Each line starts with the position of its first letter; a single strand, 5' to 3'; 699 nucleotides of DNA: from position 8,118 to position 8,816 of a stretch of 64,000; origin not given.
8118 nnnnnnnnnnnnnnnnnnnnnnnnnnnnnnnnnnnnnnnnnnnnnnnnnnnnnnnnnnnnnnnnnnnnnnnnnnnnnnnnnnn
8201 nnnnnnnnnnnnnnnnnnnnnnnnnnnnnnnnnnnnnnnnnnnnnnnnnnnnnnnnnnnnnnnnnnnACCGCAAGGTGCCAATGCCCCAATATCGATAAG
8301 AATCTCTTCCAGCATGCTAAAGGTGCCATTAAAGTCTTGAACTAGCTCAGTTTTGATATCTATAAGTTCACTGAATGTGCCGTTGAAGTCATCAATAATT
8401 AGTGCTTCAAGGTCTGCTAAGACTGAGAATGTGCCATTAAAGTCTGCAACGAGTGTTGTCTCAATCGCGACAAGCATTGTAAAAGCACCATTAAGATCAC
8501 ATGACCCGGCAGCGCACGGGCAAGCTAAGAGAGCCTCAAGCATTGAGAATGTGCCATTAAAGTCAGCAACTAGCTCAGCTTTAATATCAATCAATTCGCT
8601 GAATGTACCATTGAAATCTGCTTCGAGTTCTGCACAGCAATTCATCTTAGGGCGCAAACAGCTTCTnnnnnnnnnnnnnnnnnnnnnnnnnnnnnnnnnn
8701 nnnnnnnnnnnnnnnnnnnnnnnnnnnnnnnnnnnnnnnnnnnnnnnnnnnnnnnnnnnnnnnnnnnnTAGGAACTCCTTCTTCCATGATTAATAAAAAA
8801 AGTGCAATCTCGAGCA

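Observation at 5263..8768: Tandem pair of secreted beta-helix proteins with an unusual DFNGTFS repeat module, homogenised at the DNA level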

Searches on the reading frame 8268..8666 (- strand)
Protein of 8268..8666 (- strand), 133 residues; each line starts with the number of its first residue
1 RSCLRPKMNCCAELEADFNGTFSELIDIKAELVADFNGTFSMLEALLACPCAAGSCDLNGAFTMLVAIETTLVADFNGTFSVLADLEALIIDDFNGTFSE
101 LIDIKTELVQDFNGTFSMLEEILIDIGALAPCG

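Call 26: search_protein_representatives(alignment_id=A2)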
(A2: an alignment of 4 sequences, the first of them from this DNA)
Query: 4 sequences, 140 profile positions. Proteins with E-value up to 0.001 (for the whole library): 155; up to 1e-10: 79; up to 1e-30: 22. The best 150 are listed.
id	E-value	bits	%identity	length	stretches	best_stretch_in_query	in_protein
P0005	9.0e-83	291.6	-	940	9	14-131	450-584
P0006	1.4e-79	281.3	-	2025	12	12-116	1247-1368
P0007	2.9e-74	264.1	-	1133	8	8-116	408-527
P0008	8.8e-72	256.0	-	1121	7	9-116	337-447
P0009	9.2e-69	246.2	-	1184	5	6-132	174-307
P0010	3.2e-66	238.0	-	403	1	1-140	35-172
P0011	1.1e-63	229.8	-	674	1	1-140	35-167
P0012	7.7e-62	223.8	-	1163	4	9-135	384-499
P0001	4.4e-60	218.1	-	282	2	1-111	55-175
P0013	3.5e-59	215.2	-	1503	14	13-127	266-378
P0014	6.6e-50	185.1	-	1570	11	12-132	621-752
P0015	7.2e-46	172.0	-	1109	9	7-127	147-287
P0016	3.9e-42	159.9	-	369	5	52-139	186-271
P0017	5.0e-42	159.6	-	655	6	13-132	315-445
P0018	9.8e-39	148.9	-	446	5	37-132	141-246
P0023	9.9e-35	135.9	-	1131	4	14-135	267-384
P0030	1.1e-28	116.4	-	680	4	54-127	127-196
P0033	7.7e-28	113.6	-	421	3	7-123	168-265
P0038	2.3e-25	105.6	-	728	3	9-140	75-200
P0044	7.6e-23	97.4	-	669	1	7-136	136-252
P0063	3.3e-14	69.4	-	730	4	13-129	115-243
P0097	6.0e-08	49.2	-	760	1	1-36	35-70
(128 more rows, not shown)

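Call 28: search_protein_families(library=pfam, proteins=[P0005, P0007, P0009, P0012, P0016, P0017, P0033, P0038, P0030], max_evalue=0.01)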
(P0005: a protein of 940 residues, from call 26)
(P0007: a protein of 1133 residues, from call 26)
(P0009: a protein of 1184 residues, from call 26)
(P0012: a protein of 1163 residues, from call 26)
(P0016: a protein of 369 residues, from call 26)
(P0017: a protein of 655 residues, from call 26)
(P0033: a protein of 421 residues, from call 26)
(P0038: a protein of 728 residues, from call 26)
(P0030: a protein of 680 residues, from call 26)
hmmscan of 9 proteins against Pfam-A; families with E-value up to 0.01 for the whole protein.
P0005 (940 aa): 7 families
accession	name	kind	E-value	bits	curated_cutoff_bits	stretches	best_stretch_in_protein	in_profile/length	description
PF10290.14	YJL171C_Tos1_N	-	1.3e-13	51.6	27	0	628-661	7-39/63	Cell wall protein YJL171C/Tos1, N-terminal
PF10241.14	KxDL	-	4.3e-10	40.2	27.2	0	335-376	24-65/86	Uncharacterized conserved protein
PF10303.14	DUF2408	-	5e-09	37.3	25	0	731-847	15-117/130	Protein of unknown function (DUF2408)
PF06248.19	Zw10_N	-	1.8e-07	32.1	26.3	0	553-619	34-81/93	Centromere/kinetochore Zw10 N-terminal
PF13845.11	Septum_form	-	0.00078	19.5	25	0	450-483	165-198/227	Septum formation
PF24069.1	DUF7364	-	0.0012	20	27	0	738-764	19-45/74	Family of unknown function (DUF7364)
PF14372.11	hAT-like_RNase-H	-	0.0017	19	27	0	278-353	16-96/100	hAT-like transposase, RNase-H fold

P0007 (1133 aa): 1 family
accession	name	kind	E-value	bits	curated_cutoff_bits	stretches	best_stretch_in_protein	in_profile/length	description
PF10303.14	DUF2408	-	9.1e-05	23.5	25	0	508-648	4-120/130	Protein of unknown function (DUF2408)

P0009 (1184 aa): 7 families
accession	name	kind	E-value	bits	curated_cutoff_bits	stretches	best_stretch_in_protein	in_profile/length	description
PF04513.17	Baculo_PEP_C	-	2.5e-14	54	38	0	315-400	32-117/140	Baculovirus polyhedron envelope protein, PEP, C terminus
PF13229.12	Beta_helix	-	2.8e-10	40.5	25.9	2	802-910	39-138/158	Right handed beta helix region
PF10290.14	YJL171C_Tos1_N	-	3.2e-07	31.1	27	0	374-411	7-43/63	Cell wall protein YJL171C/Tos1, N-terminal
PF10303.14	DUF2408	-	3.5e-05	24.8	25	0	571-690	8-116/130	Protein of unknown function (DUF2408)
PF10523.15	BEN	-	7.9e-05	23.2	23.2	0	578-611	41-73/76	BEN domain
PF00617.24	RasGEF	-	0.0029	18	23.1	0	286-333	79-125/181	RasGEF domain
PF02183.23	HALZ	-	0.0098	16.5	28.1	0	390-403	9-22/43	Homeobox associated leucine zipper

P0012 (1163 aa): 15 families
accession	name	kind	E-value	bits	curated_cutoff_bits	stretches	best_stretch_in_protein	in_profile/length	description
PF25174.1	Beta-prop_THOC3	-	1.6e-14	54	305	2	775-931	47-189/272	THOC3 beta-propeller domain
PF24817.1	WD40_WDHD1_1st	-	8.5e-10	38.7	109.9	1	773-887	177-289/291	WDHD1 first WD40 domain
PF23414.1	Beta-prop_EML_2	-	1.3e-09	38.3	90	1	775-885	40-146/266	Echinoderm microtubule-associated protein second beta-propeller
PF24807.1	WD40_CDC20-Fz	-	1.6e-09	37.9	200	1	769-931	4-153/292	CDC20/Fizzy WD40 domain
PF12894.13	ANAPC4_WD40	-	2.1e-09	37.9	22.9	1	781-848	2-69/91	Anaphase-promoting complex subunit 4 WD40 domain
PF13229.12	Beta_helix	-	2.3e-07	31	25.9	2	558-706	21-157/158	Right handed beta helix region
PF00400.38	WD40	-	5e-06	27.3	27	0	822-841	16-35/39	WD domain, G-beta repeat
PF24797.1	Beta-prop_WDR35_TULP_N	-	5.8e-06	26.1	80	0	776-930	117-270/332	WDR35/TULP4 N-terminal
PF23389.1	Beta-prop_WDR19_1st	-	3.7e-05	23.3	27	0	774-841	38-105/325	WDR19 first beta-propeller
PF18947.5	HAMP_2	-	4e-05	23.9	24.3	0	366-388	38-60/67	HAMP domain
PF04762.18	Beta-prop_ELP1_1st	-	0.00012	21.6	26.8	0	822-929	214-320/359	ELP1 first N-terminal beta-propeller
PF10282.15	Lactonase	-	0.00096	18.9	21.7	0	770-852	239-323/344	Lactonase, 7-bladed beta-propeller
PF23775.1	Beta-prop_RIG_2nd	-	0.001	19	80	0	820-850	40-70/278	RIG second beta-propeller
PF23383.1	Beta-prop_IFT140_1st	-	0.0011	18.2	27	1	778-886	18-125/406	IFT140 first beta-propeller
PF25460.1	Beta-prop_Aladin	-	0.0091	15.6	171.1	0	775-928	18-168/340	Aladin seven-bladed propeller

P0016 (369 aa): 1 family
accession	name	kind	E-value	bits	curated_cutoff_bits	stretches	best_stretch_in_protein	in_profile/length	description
PF04513.17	Baculo_PEP_C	-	2.4e-06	28.1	38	1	277-367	3-94/140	Baculovirus polyhedron envelope protein, PEP, C terminus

P0017 (655 aa): 4 families
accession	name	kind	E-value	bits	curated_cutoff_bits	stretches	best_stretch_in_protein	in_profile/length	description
PF04513.17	Baculo_PEP_C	-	4.9e-06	27.1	38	0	319-432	17-126/140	Baculovirus polyhedron envelope protein, PEP, C terminus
PF18947.5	HAMP_2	-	0.00016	22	24.3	0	377-400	39-66/67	HAMP domain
PF06103.16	DUF948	-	0.0011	19.6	37.2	0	66-112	20-67/89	Bacterial protein of unknown function (DUF948)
PF23944.1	DUF7278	-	0.0016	19.1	27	0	509-535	7-33/70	Profilin-like domain of unknown function (DUF7278)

P0033 (421 aa): 1 family
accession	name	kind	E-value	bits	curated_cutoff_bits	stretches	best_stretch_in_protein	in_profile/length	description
PF10303.14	DUF2408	-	0.003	18.6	25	0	359-405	3-51/130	Protein of unknown function (DUF2408)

P0038 (728 aa): 1 family
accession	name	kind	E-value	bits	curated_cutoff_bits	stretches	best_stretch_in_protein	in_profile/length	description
PF13229.12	Beta_helix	-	1.4e-15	57.8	25.9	1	301-445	2-142/158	Right handed beta helix region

P0030 (680 aa): 0 families

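Call 29: search_protein_families(library=ncbifam, proteins=[P0005, P0007, P0009, P0012, P0016, P0017, P0033, P0010, P0011], max_evalue=0.01)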
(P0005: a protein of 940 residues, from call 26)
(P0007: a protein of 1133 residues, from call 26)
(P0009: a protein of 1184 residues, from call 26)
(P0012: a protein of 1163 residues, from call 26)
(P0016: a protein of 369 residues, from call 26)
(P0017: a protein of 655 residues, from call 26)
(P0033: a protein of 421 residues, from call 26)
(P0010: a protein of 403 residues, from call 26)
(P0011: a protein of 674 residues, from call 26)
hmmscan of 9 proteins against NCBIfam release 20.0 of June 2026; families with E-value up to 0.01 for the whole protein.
P0005 (940 aa): 2 families
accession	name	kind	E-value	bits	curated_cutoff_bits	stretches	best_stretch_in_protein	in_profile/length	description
NF038276.1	strep_PBP2A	exception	3.7e-06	25.5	1100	0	543-595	65-117/716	penicillin-binding protein PBP2A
NF009696.0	PRK13222.1-3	equivalog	8.1e-06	25.7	359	0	640-678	73-111/223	N-acetylmuramic acid 6-phosphate phosphatase MupP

P0007 (1133 aa): 0 families

P0009 (1184 aa): 0 families

P0012 (1163 aa): 1 family
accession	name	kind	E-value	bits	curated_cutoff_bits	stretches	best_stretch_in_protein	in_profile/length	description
NF033523.0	lasso_peptidase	equivalog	9.7e-05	21.3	400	0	938-1011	75-145/638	Atxe2 family lasso peptide isopeptidase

P0016 (369 aa): 0 families

P0017 (655 aa): 2 families
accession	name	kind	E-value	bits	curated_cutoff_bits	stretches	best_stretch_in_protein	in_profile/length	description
TIGR00435.1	cysS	equivalog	0.0078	15.3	340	0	47-160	344-442/466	cysteine--tRNA ligase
NF040486.1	SrfA_fam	subfamily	0.0082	15.6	150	0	357-384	322-349/438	SrfA family protein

P0033 (421 aa): 2 families
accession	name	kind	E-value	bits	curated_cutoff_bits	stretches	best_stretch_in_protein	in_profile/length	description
TIGR04320.1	Surf_Exclu_PgrA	domain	0.005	16.2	70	1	330-407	238-315/360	SEC10/PgrA surface exclusion domain-containing protein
NF038218.1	IcmG_DotF_IVB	equivalog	0.0071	16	200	1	340-406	116-182/266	type IVB secretion system protein IcmG/DotF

P0010 (403 aa): 0 families

P0011 (674 aa): 0 families

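Call 37: find_homologous_proteins(query=A3, max_evalue=0.00001)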
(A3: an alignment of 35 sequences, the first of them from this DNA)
Query A3 (35 sequences) (133 aa, profile of the alignment): 20 proteins with E <= 0.00001 among 5334 candidates.
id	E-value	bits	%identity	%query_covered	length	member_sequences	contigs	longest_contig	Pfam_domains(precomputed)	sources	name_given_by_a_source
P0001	3.3e-40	155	39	95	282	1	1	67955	-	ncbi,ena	-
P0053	1.7e-33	133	31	83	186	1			-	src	-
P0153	1.0e-27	115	36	68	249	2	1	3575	-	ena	-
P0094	2.2e-25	107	31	80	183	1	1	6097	-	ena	-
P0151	3.8e-20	90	28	60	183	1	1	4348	-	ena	-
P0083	1.2e-16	79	28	83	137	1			-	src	-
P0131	2.8e-16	78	26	86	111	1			PF19310.5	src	-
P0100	3.0e-16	77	37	45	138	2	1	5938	-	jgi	jgi:hypothetical protein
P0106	7.6e-14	70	33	71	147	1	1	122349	-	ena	-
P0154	5.6e-11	60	25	76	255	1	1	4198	-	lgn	-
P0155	3.8e-10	58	31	61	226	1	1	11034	-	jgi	jgi:hypothetical protein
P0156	3.8e-9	54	31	92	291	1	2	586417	-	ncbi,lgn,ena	-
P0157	6.2e-9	54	32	53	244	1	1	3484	-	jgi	jgi:hypothetical protein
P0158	2.2e-8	52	26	90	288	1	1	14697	-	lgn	-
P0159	4.8e-8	51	29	29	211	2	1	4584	-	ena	-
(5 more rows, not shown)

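Call 42: search_protein_families(library=pfam, proteins=[P0097, P0063], max_evalue=0.01)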
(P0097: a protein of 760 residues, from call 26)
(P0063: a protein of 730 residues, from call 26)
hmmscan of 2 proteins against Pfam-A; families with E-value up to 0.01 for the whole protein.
P0097 (760 aa): 0 families

P0063 (730 aa): 2 families
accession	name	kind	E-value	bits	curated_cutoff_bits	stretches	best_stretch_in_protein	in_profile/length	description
PF18947.5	HAMP_2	-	8.8e-06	26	24.3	0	169-201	3-35/67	HAMP domain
PF06559.16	DCD_N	-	0.0003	21.1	21.4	0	155-197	108-148/164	2'-deoxycytidine 5'-triphosphate deaminase (DCD) N-terminal domain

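Call 44: find_encoding_contigs(protein=P0097, flank=6000, max_places=3)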
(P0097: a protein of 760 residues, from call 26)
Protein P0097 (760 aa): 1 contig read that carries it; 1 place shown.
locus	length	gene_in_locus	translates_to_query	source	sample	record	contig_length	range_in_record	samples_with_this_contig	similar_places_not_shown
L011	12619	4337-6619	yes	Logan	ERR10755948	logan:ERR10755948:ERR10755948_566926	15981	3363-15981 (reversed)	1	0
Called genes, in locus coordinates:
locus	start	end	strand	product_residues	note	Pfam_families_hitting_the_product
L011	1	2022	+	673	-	?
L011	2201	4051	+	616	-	-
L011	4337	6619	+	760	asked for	-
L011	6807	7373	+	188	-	-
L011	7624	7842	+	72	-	-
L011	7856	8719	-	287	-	-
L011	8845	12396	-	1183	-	PF00924:MS_channel_2nd, PF21082:MS_channel_3rd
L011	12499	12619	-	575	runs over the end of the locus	PF12796:Ank_2 (faint), PF00023:Ank (faint)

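Call 58: list_cluster_members(proteins=[P0010, P0011, P0176, P0097, P0001, P0044, P0169, P0023])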
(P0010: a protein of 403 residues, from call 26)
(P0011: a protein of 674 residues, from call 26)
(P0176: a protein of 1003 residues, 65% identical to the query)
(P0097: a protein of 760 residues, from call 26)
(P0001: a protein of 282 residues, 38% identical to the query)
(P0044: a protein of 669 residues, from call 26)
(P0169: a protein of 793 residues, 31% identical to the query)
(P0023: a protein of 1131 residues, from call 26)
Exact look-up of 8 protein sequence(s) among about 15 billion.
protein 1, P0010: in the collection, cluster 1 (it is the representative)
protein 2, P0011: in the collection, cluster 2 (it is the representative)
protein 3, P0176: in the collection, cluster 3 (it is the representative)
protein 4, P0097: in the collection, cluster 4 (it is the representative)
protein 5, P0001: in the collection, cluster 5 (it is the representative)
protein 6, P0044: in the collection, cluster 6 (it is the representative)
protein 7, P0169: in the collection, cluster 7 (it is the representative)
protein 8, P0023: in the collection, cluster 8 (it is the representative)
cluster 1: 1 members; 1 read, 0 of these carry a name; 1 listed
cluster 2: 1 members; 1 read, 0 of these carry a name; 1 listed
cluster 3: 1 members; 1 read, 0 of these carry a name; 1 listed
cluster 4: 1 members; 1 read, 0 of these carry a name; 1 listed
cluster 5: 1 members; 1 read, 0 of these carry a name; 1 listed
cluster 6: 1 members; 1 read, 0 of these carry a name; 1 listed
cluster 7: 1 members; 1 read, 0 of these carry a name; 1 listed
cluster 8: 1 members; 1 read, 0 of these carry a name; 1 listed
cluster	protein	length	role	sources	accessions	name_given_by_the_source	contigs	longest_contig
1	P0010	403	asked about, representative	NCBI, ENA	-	-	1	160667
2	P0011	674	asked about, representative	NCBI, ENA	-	-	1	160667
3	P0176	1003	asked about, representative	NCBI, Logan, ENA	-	-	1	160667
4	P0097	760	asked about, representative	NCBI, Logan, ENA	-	-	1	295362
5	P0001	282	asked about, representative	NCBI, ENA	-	-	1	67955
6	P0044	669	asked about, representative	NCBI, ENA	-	-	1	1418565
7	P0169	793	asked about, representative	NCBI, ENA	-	-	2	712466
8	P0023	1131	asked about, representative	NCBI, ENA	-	-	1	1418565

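Call 64: search_solved_structures(query=A3, max_evalue=10, show_alignments=3)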
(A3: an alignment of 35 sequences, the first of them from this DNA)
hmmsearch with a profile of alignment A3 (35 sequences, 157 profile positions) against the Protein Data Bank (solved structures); distinct sequences matched with E-value up to 10: 51.
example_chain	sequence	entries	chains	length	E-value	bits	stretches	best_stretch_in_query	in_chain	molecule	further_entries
7zr2_A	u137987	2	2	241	0.0032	20.4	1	98-146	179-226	Spike protein S2',Chimeric protein mimic of SARS-CoV-2 Spike HR1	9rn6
7wxz_A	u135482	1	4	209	0.0033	20.4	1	11-145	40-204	Spike protein S2'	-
8glv_Em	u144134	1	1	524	0.025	17.5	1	80-135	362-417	Dynein regulatory complex subunit 3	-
1wyy_A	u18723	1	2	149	0.029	17.3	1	25-97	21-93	E2 Glycoprotein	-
2bez_C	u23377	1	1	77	0.043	16.7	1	83-147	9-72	Spike glycoprotein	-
7wvg_B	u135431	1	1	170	0.059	16.3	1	14-113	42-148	Hemagglutinin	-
8gv7_B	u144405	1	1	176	0.064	16.2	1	14-113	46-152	Hemagglutinin H18-HA2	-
4k3x_B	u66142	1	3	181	0.066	16.2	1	14-113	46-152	Hemagglutinin HA2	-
5zvm_A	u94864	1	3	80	0.067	16.1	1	83-146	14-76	Spike glycoprotein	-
1orj_A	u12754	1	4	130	0.081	15.9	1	26-90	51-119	flagellar protein FliS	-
1ory_A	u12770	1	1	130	0.088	15.7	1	25-90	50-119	flagellar protein FliS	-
5zuv_A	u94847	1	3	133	0.14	15.1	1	71-148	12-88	Spike glycoprotein,Spike glycoprotein,inhibitor EK1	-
5yl9_A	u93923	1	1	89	0.16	14.9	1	71-146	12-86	Spike glycoprotein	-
6v47_B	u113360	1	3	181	0.17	14.8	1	14-115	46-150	Hemagglutinin HA2 chain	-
4iwb_A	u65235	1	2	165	0.19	14.7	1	26-90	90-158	FliC, FliS chimera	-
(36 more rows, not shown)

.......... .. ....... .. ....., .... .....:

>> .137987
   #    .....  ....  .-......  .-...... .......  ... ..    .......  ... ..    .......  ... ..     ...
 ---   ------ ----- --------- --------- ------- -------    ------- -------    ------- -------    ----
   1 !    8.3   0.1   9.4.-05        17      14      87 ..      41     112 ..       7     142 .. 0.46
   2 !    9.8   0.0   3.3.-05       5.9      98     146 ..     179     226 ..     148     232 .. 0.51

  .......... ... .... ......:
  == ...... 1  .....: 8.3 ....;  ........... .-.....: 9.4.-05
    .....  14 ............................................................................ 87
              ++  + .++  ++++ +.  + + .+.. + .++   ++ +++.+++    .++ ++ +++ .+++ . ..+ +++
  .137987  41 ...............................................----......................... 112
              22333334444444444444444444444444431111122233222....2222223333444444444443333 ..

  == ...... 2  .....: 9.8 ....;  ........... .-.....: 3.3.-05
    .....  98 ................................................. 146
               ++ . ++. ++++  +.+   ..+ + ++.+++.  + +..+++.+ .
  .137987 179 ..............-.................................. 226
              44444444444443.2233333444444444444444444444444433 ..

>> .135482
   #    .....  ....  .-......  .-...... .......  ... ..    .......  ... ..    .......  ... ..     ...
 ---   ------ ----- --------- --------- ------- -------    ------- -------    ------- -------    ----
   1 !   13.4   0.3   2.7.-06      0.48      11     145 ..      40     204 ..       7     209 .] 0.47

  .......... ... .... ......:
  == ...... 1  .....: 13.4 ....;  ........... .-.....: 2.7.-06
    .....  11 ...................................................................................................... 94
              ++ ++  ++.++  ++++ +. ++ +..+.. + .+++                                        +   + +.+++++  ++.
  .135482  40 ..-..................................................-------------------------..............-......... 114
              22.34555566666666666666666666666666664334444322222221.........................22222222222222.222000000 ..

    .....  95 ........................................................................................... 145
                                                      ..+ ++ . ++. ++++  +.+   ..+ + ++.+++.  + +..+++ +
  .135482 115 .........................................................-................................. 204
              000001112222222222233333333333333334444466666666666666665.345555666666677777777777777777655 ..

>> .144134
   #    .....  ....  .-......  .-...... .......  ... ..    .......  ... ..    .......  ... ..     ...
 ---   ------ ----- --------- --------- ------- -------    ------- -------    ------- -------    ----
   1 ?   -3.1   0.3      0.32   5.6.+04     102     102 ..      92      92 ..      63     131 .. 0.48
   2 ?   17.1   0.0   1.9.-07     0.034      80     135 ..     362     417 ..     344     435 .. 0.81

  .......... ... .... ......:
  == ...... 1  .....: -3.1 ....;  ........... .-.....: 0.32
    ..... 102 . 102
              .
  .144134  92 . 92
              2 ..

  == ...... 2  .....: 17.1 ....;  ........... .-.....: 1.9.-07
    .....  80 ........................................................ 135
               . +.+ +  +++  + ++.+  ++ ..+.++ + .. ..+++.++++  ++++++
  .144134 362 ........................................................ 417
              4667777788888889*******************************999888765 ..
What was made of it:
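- In the PDB: coronavirus spike HR1 '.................', influenza HA2, FliS (call 64).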

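Call 71: search_protein_families(library=phrogs, proteins=[P0010, P0011, P0097, P0009], max_evalue=0.001)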
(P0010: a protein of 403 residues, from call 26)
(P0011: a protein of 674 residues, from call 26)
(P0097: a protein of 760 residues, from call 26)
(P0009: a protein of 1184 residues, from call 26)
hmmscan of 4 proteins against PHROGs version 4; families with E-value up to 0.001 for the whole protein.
P0010 (403 aa): 0 families

P0011 (674 aa): 0 families

P0097 (760 aa): 2 families
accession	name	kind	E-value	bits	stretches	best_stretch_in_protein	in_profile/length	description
phrog_21413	-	unknown function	7.2e-19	68.8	2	616-679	396-459/595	-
phrog_38233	-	tail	9e-13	48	1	610-679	548-618/896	tail fiber protein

P0009 (1184 aa): 2 families
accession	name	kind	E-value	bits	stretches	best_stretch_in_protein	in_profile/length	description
phrog_11349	-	unknown function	1.2e-10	42.2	0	493-532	31-70/89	-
phrog_17058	-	unknown function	2.2e-05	25.1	0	207-229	40-62/63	-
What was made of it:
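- The C-terminal repeats of paralogue P0097 match a PHROG tail-fibre family (E 9e-13; call 71).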
